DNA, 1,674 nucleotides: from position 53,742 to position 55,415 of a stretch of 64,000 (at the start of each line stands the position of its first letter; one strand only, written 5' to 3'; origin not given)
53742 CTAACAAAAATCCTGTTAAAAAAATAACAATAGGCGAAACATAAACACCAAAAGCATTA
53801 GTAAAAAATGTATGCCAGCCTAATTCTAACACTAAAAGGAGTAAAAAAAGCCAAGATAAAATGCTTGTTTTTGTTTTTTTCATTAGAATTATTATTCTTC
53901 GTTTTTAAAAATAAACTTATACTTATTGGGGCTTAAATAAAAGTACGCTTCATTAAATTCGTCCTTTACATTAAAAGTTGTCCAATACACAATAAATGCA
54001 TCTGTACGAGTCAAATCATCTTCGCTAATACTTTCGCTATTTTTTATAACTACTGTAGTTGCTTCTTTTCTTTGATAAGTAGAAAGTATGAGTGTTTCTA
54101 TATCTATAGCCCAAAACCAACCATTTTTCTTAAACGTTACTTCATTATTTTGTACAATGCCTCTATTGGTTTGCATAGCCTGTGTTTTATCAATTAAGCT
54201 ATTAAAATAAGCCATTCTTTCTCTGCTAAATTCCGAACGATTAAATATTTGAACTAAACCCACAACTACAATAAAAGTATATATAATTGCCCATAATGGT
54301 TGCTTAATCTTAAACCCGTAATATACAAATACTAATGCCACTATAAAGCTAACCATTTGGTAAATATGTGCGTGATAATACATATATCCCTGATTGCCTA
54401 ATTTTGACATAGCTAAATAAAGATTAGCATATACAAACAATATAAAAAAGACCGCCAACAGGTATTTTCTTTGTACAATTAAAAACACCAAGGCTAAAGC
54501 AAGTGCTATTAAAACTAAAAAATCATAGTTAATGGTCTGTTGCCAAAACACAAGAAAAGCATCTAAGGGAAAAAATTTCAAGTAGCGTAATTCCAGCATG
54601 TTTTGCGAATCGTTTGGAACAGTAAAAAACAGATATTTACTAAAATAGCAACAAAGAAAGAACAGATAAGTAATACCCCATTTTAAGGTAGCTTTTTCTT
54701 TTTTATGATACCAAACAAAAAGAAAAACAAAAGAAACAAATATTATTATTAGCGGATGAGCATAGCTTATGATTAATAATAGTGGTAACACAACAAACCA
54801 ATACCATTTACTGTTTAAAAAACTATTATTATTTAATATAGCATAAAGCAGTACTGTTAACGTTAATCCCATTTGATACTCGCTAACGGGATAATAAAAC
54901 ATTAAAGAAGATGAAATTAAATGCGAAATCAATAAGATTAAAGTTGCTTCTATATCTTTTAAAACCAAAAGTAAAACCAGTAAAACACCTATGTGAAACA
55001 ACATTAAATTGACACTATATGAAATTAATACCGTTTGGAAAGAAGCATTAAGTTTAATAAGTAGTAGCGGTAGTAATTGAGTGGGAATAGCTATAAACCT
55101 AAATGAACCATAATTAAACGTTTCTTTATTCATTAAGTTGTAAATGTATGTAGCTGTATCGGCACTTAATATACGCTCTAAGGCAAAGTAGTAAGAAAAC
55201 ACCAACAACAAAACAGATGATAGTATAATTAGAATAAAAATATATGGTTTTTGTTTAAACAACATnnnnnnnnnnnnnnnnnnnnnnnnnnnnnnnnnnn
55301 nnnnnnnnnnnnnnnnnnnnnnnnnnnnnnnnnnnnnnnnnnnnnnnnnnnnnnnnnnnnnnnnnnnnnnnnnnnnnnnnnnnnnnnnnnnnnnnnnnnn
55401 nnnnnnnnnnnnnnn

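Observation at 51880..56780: GT2 donor synthase facing three tandem GT-C-like polytopic membrane proteins: an uncharacterised periplasmic glycosylation module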

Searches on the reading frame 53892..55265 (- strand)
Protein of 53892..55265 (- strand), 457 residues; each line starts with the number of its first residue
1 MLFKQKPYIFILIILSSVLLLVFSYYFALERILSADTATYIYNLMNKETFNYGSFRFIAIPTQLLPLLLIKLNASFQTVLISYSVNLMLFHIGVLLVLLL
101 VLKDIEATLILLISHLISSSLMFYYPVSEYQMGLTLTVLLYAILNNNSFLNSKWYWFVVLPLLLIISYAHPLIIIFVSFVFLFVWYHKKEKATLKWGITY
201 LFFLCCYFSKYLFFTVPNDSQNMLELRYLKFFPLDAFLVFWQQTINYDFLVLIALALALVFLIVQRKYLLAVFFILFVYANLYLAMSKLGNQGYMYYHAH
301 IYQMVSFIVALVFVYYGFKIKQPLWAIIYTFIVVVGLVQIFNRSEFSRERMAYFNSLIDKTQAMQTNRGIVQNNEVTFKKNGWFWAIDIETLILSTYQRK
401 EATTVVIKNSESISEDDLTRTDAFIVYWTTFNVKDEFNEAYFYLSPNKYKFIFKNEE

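Call 3: search_protein_families(library=pfam, proteins=[window:53892-55265:-], max_evalue=1)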
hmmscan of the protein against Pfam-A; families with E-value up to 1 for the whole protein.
window:53892-55265:- (457 aa): 0 families

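Call 4: search_protein_families(library=ncbifam, proteins=[window:53892-55265:-], max_evalue=1)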
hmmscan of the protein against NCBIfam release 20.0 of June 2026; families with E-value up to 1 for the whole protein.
window:53892-55265:- (457 aa): 0 families

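Call 11: find_homologous_proteins(query=window:53892-55265:-)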
Query window:53892-55265:- (457 aa): 9 proteins with E <= 0.001 among 8000 candidates.
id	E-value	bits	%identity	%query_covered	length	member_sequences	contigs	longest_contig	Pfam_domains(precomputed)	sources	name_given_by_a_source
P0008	5.2e-286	967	99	100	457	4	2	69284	-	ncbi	ncbi:MAG: hypothetical protein R2836_01835 [Chitinophagales bacterium]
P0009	3.7e-106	374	43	97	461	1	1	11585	-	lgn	-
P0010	3.5e-103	364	41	97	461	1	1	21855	-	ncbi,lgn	ncbi:MAG: hypothetical protein R2772_10430 [Chitinophagales bacterium]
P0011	7.0e-78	281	40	96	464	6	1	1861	-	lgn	-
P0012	7.9e-71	258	37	98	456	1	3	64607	-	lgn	-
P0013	6.6e-54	202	44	57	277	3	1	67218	-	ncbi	ncbi:MAG: hypothetical protein R2772_06070 [Chitinophagales bacterium]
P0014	2.8e-26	111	26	98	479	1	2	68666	-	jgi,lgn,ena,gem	-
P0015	6.1e-11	60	23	88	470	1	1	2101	-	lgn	-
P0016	4.1e-4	38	27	37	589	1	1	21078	-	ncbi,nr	ncbi:MAG: hypothetical protein IPO63_17750 [Bacteroidetes bacterium]|nr:hypothetical protein [Bacter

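Call 17: search_protein_families(library=pfam, alignment_id=A2, max_evalue=1)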
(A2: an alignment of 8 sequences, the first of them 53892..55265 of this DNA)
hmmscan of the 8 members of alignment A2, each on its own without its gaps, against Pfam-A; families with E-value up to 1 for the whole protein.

A. member 1, window:53892-55265:- (457 aa): 0 families

B. families by the number of members that match (of 8 scanned): 0 families

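Call 19: search_solved_structures(query=A2, max_evalue=10)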
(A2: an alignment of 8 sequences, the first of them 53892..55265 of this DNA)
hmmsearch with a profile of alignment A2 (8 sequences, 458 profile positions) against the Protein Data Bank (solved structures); distinct sequences matched with E-value up to 10: 0.

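Call 27: find_encoding_contigs(protein=P0014, flank=8000, max_places=3)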
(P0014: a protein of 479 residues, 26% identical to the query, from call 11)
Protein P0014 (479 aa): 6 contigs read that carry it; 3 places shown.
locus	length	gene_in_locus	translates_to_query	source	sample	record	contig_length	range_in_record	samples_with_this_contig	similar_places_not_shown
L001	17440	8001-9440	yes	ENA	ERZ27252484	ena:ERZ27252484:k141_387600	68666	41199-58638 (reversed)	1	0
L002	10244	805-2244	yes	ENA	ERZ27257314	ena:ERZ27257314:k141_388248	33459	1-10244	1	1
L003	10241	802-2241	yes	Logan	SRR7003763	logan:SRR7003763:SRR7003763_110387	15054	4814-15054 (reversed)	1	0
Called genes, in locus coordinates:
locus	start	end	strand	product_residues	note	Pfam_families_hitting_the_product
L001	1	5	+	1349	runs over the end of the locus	-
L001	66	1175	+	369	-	-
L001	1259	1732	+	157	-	PF03449:GreA_GreB_N, PF01272:GreA_GreB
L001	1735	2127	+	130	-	PF11969:DcpS_C, PF01230:HIT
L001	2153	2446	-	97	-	PF03992:ABM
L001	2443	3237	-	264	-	PF01887:SAM_HAT_N, PF20257:SAM_HAT_C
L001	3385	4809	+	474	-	PF13229:Beta_helix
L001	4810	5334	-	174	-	PF00293:NUDIX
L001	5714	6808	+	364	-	PF27098:Rv0959_3rd, PF13519:VWA_2 (weak)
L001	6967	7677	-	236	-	PF00696:AA_kinase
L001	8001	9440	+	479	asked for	-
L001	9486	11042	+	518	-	PF13231:PMT_2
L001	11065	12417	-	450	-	-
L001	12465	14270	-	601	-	-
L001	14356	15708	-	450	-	-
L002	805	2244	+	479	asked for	-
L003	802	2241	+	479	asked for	-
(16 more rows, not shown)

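Call 28: find_encoding_contigs(protein=P0012, flank=8000, max_places=3)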
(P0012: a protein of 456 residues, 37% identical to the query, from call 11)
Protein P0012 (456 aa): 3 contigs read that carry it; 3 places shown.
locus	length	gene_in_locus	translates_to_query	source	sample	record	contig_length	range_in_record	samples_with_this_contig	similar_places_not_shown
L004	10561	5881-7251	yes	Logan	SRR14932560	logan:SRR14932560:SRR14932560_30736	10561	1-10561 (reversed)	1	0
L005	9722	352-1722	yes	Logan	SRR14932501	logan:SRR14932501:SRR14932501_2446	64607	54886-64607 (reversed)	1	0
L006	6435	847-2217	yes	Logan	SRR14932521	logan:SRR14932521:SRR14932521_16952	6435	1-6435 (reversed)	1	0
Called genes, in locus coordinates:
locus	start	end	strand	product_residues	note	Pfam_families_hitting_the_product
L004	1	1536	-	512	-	?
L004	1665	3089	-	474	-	PF00224:PK, PF03328:HpcH_HpaI (weak), PF02887:PK_C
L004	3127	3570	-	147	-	-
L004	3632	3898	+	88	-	PF00550:PP-binding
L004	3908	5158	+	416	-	PF00109:ketoacyl-synt, PF02801:Ketoacyl-synt_C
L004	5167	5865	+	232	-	PF14622:Ribonucleas_3_3, PF00636:Ribonuclease_3, PF00035:dsrm (weak)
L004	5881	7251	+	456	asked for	-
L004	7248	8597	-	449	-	-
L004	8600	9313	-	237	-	PF00535:Glycos_transf_2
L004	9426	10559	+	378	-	?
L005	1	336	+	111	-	?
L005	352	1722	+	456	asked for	-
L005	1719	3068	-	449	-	-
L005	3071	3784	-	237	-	PF00535:Glycos_transf_2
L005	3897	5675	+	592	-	PF19830:DUF6311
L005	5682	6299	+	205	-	PF21176:RecR_HhH, PF02132:RecR_ZnF (weak), PF01751:Toprim, PF13662:Toprim_4, PF21175:RecR_C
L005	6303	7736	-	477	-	PF01098:FTSW_RODA_SPOVE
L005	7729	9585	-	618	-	PF03717:PBP_dimer, PF00905:Transpeptidase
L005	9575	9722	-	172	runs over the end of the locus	-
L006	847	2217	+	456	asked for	-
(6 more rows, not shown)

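Call 31: predict_structure(alignment_id=A2)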
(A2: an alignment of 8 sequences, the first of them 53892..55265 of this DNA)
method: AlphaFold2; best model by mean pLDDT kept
length: 457 residues; sequences in the alignment: 8
mean_pLDDT: 84.3   pTM: 0.87
mean pLDDT of the five models: 84.3, 83.0, 82.4, 81.9, 81.4
residues with pLDDT >= 90: 218; 70-90: 172; 50-70: 50; < 50: 17
segments of 3 or more residues with pLDDT < 50: 217-224, 291-294
pLDDT, mean of each block of 10 residues (from residue 1): 79 94 91 83 79 62 89 94 92 95 94 90 65 94 89 91 90 89 83 82 90 58 53 75 81 93 94 91 70 55 88 93 86 91 81 93 94 75 74 95 91 90 89 89 92 66
secondary structure, 60 per line:
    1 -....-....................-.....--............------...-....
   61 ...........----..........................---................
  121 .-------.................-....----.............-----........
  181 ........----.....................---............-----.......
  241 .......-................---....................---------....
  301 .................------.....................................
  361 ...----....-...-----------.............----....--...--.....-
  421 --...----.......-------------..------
elements in order: H2-5 H7-26 H28-32 H35-46 H57-71 H76-101 H105-121 H129-145 H147-150 H155-167 H173-188 H193-213 H217-228 H234-247 H249-264 H268-287 H297-317 H324-363 E368-371 H387-399 E404-407 H415-419 E423-425 E430-432 H433-436

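Call 36: find_encoding_contigs(protein=P0010, flank=9000, max_places=3)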
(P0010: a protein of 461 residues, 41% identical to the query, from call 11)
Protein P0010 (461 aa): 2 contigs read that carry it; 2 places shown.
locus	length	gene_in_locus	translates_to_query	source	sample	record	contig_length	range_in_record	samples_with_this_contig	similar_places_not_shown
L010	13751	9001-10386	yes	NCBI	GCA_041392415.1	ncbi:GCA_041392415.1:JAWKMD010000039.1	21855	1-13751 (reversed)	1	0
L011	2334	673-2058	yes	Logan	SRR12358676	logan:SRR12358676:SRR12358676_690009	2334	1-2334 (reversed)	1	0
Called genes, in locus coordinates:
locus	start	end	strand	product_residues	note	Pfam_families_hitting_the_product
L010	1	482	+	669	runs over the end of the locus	PF06480:FtsH_ext (weak), PF00004:AAA, PF07728:AAA_5 (weak), PF17862:AAA_lid_3, PF01434:Peptidase_M41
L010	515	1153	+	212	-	PF02589:LUD_dom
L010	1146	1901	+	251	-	PF00149:Metallophos, PF12850:Metallophos_2 (faint)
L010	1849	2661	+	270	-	-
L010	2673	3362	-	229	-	PF03544:TonB_C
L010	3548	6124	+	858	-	PF00801:PKD, PF18911:PKD_4, PF11617:Cu-binding_MopE, PF18962:Por_Secre_tail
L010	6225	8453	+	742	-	PF02739:5_3_exonuc_N, PF01367:5_3_exonuc, PF01612:DNA_pol_A_exo1, PF22619:DNA_polI_exo1, PF00476:DNA_pol_A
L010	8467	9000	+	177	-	PF00476:DNA_pol_A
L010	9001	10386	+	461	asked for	-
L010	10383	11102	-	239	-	PF00535:Glycos_transf_2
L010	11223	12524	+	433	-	-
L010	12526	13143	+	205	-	PF21176:RecR_HhH, PF02132:RecR_ZnF, PF01751:Toprim, PF13662:Toprim_4, PF21175:RecR_C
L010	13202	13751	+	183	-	?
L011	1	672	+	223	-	?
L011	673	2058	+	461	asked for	-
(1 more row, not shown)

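Call 49: search_protein_representatives(alignment_id=A2)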
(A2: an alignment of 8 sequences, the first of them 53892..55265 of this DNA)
Query: 8 sequences, 458 profile positions. Proteins with E-value up to 0.001 (for the whole library): 2031; up to 1e-10: 1701; up to 1e-30: 994. The best 150 are listed.
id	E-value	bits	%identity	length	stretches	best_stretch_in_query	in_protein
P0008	7.4e-181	618.5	-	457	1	3-456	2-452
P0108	9.3e-158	542.4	-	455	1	1-458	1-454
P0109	8.4e-135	466.7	-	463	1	5-456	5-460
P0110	3.0e-126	438.5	-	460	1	1-457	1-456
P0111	5.2e-97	342.1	-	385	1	5-381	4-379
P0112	2.1e-96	340.1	-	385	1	81-457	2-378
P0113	1.3e-88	314.4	-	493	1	5-456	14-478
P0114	5.1e-86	305.9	-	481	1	5-456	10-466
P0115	3.7e-84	299.8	-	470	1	8-456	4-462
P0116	3.3e-81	290.1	-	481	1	6-454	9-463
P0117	3.1e-78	280.3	-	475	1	5-456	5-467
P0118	5.2e-78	279.5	-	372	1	6-320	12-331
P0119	8.6e-78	278.8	-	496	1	8-450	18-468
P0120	1.4e-77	278.0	-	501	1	11-453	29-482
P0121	3.6e-77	276.7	-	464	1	4-456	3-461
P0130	7.0e-71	256.0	-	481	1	6-456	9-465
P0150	3.4e-64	234.0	-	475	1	11-457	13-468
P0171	4.9e-61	223.6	-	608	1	8-456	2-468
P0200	7.0e-58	213.1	-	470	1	8-456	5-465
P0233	1.2e-55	205.8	-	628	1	10-455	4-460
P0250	5.9e-55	203.5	-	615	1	4-454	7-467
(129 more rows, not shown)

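Call 51: search_protein_families(library=pfam, alignment_id=A5, max_evalue=0.01)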
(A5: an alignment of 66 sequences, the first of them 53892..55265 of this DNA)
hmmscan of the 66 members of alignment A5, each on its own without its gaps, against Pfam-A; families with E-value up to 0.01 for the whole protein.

A. member 1, window:53892-55265:- (457 aa): 0 families

B. families by the number of members that match (of 66 scanned): 2 families
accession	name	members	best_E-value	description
PF19455.4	DUF5993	1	0.0026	Family of unknown function (DUF5993)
PF21797.2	CycT2-like_C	1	0.0031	Cyclin-T2-like, C-terminal domain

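Call 53: search_solved_structures(query=A5, max_evalue=10)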
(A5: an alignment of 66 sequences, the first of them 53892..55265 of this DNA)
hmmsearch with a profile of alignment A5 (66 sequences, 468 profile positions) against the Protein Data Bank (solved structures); distinct sequences matched with E-value up to 10: 0.

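Call 58: search_protein_families(library=pfam, proteins=[L010:11223-12524:+, L005:1719-3068:-, L005:3897-5675:+], max_evalue=0.01)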
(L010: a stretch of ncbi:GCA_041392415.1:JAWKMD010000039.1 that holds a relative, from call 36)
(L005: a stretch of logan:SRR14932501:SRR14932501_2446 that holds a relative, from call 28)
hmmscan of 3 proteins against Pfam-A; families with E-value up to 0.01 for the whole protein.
L010:11223-12524:+ (433 aa): 0 families

L005:1719-3068:- (449 aa): 1 family
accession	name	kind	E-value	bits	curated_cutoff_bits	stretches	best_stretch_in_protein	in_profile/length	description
PF13231.12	PMT_2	-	0.0011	19.6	26.1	1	67-208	2-152/160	Dolichyl-phosphate-mannose-protein mannosyltransferase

L005:3897-5675:+ (592 aa): 0 families

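Call 62: find_related_loci(query=A2, collection=metagenome_contigs, flank=8000)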
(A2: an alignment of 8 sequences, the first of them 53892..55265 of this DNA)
Query A2 (457 aa) in metagenome_contigs; peptide patterns used: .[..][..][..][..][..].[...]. (x = any residue, [..] = any of these).
64 stretches matched a pattern; 2 encode a relative of the query (tblastn E <= 1e-3); 2 distinct loci.
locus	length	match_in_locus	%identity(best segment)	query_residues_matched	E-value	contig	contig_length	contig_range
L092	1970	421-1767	26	11-446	2e-26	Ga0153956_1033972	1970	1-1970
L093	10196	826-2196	26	7-452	1e-29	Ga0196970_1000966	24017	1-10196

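Call 63: find_encoding_contigs(protein=P0009, flank=8000, max_places=2)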
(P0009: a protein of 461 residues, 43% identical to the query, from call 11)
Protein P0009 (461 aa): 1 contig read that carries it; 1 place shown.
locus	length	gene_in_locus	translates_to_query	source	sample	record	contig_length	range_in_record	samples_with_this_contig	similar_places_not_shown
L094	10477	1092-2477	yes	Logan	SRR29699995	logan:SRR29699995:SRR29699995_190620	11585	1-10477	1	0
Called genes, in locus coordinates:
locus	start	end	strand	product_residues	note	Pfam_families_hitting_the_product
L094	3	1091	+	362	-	?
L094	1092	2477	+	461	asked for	-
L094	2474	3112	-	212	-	PF00535:Glycos_transf_2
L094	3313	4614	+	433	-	-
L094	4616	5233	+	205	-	PF21176:RecR_HhH, PF02132:RecR_ZnF (weak), PF01751:Toprim, PF13662:Toprim_4, PF21175:RecR_C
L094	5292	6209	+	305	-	PF14771:DUF4476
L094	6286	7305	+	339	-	PF14771:DUF4476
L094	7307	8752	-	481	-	PF01098:FTSW_RODA_SPOVE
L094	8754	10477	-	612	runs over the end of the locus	PF03717:PBP_dimer, PF00905:Transpeptidase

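Call 80: search_protein_families(library=pfam, proteins=[L005:3897-5675:+], max_evalue=1)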
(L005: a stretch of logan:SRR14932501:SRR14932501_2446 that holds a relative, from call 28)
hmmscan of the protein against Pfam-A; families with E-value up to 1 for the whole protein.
L005:3897-5675:+ (592 aa): 0 families

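Call 81: list_cluster_members(proteins=[P0109, P0113, P0114, P0119, P0130, P0150, P0171, P0200, P0233, P0250])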
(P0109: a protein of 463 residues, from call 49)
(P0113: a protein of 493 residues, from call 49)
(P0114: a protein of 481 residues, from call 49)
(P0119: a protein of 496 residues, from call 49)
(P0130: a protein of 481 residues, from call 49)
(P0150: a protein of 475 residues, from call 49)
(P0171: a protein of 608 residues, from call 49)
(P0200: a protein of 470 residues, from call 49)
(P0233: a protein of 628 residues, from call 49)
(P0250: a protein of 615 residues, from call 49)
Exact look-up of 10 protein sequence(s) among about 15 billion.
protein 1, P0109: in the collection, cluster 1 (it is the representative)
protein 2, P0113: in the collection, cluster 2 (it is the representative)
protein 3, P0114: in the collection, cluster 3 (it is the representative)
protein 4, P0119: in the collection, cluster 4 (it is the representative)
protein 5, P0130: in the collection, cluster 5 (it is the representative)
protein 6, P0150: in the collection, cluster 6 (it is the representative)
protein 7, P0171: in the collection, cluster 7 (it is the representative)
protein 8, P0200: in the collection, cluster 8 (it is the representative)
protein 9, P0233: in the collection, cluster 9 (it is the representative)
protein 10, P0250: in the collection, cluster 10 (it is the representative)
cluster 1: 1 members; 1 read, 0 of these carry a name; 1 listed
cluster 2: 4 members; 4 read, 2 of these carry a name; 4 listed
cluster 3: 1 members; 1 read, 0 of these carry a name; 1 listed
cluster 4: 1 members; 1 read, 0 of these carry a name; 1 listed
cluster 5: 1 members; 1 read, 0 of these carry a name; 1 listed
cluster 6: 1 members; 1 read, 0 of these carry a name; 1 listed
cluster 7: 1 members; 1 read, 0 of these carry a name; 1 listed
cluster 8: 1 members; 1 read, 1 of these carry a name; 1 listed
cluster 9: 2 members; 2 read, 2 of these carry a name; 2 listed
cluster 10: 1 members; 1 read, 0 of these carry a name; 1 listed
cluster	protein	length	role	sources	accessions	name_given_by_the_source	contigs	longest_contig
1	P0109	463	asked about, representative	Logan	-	-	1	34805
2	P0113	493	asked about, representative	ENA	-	-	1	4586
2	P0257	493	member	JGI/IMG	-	hypothetical protein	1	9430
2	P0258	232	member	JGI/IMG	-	hypothetical protein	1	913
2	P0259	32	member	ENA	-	-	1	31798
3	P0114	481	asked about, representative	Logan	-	-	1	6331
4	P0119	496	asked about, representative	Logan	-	-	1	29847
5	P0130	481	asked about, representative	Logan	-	-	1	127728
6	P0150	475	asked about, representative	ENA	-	-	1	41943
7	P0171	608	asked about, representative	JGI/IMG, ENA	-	-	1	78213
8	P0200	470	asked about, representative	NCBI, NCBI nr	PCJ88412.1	MAG: hypothetical protein COA57_03290 [Flavobacteriales bacterium]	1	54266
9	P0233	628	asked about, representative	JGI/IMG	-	hypothetical protein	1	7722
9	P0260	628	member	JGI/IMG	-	hypothetical protein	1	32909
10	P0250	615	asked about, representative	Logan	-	-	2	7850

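Call 82: find_encoding_contigs(protein=P0130, flank=8000, max_places=1)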
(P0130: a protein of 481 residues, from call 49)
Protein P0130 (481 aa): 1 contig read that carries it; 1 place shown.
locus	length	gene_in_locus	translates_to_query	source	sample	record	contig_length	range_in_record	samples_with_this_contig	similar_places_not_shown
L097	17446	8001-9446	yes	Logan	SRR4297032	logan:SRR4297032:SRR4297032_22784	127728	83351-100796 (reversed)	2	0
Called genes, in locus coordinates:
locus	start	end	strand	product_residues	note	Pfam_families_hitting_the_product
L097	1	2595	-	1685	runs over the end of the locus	-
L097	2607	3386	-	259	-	PF06325:PrmA, PF05175:MTS (weak), PF10294:Methyltransf_16 (weak), PF13847:Methyltransf_31, PF13649:Methyltransf_25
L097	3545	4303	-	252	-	PF00121:TIM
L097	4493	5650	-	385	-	PF01757:Acyl_transf_3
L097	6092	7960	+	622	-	PF19830:DUF6311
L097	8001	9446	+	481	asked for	-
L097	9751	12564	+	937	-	PF25596:CPSase_L_D1, PF02786:CPSase_L_D2, PF07478:Dala_Dala_lig_C (faint), PF02655:ATP-grasp_3 (faint), PF02787:CPSase_L_D3, PF25596:CPSase_L_D1, PF02786:CPSase_L_D2, PF02222:ATP-grasp, +2 more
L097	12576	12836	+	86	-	PF16118:DUF4834 (weak)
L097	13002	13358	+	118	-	-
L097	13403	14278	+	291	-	PF01039:Carboxyl_trans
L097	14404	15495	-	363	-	PF01116:F_bP_aldolase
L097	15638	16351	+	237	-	PF10263:SprT-like (weak)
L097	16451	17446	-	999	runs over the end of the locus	PF05170:AsmA (weak), PF05359:DUF748 (weak)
